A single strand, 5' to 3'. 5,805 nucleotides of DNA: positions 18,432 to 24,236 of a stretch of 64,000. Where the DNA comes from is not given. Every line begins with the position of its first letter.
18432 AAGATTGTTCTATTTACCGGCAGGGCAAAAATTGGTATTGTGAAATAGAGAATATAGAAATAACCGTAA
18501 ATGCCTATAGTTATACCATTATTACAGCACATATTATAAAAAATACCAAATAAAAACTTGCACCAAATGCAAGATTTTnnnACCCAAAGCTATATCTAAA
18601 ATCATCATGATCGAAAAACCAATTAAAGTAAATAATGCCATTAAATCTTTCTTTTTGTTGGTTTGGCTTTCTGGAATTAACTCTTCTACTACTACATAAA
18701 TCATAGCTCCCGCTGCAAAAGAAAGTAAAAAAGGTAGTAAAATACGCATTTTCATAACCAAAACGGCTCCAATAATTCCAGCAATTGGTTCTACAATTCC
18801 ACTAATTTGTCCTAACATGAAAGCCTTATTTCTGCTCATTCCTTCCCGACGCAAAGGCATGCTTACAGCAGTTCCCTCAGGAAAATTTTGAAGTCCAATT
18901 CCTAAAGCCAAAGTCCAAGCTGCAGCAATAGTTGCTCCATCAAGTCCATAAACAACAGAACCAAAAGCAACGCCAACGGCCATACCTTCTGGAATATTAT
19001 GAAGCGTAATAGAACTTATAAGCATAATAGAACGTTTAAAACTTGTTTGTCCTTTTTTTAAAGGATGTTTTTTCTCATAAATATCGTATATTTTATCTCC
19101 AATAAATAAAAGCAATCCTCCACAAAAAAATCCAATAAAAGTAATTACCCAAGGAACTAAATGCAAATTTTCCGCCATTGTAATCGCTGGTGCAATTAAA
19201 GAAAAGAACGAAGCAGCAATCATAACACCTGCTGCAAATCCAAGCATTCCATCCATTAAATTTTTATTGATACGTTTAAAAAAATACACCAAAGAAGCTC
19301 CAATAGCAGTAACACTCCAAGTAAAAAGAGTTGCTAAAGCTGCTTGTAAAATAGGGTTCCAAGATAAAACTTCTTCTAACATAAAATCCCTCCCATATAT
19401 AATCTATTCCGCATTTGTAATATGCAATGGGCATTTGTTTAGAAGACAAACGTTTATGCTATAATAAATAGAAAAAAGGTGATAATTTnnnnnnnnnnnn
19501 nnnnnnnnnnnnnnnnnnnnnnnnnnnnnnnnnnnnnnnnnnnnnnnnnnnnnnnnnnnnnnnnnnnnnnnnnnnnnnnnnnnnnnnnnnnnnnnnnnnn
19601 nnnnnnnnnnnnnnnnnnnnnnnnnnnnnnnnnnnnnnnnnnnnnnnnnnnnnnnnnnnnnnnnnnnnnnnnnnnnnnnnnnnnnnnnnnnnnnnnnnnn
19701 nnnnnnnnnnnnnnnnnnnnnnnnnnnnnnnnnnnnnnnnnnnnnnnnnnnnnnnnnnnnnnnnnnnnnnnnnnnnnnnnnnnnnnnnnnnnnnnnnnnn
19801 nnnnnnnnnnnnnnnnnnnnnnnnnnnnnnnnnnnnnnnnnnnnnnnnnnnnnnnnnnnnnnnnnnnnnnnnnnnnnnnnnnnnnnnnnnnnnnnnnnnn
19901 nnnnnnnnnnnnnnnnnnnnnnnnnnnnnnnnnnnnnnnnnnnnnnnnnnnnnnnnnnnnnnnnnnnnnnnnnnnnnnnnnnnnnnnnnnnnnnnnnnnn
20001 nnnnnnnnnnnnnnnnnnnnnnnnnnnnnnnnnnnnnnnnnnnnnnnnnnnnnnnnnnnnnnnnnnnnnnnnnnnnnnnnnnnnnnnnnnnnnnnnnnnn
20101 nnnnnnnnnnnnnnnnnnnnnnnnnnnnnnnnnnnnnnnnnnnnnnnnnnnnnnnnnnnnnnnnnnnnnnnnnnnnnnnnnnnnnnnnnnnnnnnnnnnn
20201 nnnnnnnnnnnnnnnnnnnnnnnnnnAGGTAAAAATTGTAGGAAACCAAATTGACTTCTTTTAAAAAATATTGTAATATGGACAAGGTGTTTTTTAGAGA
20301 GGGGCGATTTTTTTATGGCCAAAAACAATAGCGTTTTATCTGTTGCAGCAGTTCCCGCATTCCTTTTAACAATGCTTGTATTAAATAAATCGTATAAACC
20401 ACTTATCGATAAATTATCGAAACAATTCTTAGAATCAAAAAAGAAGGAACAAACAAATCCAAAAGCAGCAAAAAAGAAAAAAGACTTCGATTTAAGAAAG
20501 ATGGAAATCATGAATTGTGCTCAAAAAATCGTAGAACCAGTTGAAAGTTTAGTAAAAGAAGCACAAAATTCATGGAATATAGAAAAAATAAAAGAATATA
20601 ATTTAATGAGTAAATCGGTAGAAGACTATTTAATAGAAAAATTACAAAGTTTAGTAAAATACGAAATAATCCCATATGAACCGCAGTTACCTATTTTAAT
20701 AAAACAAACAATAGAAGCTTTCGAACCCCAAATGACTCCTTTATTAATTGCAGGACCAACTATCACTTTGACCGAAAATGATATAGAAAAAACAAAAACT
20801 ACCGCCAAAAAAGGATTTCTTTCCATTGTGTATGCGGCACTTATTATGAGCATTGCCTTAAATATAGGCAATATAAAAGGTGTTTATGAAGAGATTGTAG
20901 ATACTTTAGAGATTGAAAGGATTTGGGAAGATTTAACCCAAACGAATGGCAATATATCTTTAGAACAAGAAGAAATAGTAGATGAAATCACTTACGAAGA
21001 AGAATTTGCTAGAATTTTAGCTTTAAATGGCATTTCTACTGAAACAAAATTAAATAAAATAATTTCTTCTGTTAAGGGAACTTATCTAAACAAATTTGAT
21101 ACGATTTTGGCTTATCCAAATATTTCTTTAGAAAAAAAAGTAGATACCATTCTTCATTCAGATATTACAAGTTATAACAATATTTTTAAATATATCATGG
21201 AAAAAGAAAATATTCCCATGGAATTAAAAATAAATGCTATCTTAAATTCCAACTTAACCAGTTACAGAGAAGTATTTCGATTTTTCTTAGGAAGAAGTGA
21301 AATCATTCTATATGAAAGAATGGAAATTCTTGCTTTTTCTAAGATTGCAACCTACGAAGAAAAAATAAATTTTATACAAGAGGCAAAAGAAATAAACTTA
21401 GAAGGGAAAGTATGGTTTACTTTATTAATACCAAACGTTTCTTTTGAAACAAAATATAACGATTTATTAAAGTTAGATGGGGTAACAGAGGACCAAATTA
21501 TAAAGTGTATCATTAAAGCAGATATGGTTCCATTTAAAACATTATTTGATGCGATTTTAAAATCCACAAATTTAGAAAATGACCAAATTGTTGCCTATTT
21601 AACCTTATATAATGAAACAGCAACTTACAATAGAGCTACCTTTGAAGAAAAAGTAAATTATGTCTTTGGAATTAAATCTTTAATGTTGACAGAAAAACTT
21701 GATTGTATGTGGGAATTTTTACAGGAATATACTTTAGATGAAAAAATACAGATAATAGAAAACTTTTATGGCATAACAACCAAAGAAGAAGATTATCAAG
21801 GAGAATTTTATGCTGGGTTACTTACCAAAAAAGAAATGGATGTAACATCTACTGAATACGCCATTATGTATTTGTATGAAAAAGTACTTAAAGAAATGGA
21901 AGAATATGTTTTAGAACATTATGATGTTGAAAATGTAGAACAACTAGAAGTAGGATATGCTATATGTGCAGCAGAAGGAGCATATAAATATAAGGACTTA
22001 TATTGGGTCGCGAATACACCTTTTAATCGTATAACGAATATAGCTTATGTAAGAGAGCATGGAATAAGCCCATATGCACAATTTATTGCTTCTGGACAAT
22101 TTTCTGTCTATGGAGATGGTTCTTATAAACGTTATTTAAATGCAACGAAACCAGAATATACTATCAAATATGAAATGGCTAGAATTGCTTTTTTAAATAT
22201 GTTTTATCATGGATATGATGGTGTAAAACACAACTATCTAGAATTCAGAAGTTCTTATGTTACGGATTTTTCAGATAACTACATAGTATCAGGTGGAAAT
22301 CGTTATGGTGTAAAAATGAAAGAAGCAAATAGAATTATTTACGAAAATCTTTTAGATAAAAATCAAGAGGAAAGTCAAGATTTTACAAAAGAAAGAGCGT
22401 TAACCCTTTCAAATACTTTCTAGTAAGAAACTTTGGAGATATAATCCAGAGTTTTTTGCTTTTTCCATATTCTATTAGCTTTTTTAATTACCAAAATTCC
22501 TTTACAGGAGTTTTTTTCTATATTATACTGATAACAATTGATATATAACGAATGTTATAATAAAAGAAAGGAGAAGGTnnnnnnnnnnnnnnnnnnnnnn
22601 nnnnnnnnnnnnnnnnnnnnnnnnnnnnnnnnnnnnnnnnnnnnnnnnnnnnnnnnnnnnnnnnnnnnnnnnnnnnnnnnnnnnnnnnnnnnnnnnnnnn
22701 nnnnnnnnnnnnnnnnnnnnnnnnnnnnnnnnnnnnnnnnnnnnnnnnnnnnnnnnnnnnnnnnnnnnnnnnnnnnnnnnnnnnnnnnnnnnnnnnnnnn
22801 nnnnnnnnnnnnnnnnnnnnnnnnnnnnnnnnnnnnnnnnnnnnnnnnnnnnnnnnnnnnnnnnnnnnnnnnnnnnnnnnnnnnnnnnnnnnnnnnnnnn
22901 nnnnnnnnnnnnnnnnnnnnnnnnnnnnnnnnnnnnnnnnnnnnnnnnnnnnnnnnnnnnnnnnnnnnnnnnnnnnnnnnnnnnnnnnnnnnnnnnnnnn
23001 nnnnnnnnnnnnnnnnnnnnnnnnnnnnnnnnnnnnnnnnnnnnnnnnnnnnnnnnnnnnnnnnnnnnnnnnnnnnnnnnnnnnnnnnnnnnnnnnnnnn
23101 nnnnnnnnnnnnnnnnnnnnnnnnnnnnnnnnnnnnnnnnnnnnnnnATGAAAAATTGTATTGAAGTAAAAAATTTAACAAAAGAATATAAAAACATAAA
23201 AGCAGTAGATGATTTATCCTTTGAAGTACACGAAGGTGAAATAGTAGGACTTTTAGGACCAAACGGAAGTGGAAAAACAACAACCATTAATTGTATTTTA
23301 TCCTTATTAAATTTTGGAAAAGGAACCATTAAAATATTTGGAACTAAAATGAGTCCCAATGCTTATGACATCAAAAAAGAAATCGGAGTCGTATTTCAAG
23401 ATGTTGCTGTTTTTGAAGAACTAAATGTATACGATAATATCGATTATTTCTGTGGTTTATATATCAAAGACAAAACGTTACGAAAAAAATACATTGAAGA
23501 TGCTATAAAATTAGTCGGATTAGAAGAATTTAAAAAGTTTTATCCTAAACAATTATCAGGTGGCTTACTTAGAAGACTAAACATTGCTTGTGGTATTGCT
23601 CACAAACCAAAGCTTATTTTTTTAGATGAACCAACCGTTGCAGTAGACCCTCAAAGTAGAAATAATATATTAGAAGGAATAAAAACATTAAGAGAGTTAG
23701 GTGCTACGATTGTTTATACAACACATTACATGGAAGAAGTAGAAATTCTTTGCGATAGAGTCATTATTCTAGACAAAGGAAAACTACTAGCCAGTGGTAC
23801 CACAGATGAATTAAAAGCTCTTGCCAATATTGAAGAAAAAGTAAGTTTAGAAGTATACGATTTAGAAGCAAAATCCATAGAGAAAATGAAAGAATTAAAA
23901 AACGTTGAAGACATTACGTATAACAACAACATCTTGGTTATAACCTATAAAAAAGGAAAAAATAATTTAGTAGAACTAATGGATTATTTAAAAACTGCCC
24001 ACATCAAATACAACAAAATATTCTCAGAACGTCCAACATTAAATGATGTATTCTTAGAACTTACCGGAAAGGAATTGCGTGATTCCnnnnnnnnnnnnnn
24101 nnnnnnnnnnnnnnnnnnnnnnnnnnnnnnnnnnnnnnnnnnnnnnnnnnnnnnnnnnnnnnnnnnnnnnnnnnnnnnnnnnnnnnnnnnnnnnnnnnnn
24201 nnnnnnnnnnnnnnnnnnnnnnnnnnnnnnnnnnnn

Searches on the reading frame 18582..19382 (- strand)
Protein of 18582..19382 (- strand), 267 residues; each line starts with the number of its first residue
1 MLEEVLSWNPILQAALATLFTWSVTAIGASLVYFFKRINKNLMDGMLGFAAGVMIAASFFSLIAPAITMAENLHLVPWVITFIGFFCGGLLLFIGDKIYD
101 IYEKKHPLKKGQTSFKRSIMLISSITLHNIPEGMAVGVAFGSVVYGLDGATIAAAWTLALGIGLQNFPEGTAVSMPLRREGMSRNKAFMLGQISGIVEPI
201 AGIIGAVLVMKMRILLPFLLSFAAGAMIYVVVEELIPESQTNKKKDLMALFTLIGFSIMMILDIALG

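Call 99: search_protein_families(library=pfam, proteins=[window:18582-19382:-], max_evalue=0.01)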
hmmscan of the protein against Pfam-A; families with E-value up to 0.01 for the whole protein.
window:18582-19382:- (267 aa): 1 family
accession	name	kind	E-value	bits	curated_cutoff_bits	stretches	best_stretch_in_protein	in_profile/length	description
PF02535.28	Zip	-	3.9e-31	108.9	35.1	2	111-262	171-322/323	ZIP Zinc transporter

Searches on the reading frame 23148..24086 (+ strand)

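Call 66: search_protein_families(library=pfam, proteins=[window:23148-24086:+], max_evalue=0.001)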
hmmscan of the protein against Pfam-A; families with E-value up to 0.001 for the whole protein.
window:23148-24086:+ (313 aa): 5 families
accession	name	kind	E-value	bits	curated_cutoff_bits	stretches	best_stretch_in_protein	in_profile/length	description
PF00005.33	ABC_tran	-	7.1e-32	111.3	25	1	21-163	2-136/137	ABC transporter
PF13304.12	AAA_21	-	1.1e-10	42.5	27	1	130-193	232-298/304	AAA domain, putative AbiEii toxin, Type IV TA system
PF13732.12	DrrA1-3_C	-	2e-07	32.1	27.4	1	217-305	1-80/81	ATP-binding protein DrrA1-3-like, C-terminal domain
PF13476.12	AAA_23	-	1.2e-05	26.5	27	1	14-221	4-155/201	AAA domain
PF02463.25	SMC_N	-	4.6e-05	23.4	40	0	22-191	17-196/220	RecF/RecN/SMC N terminal domain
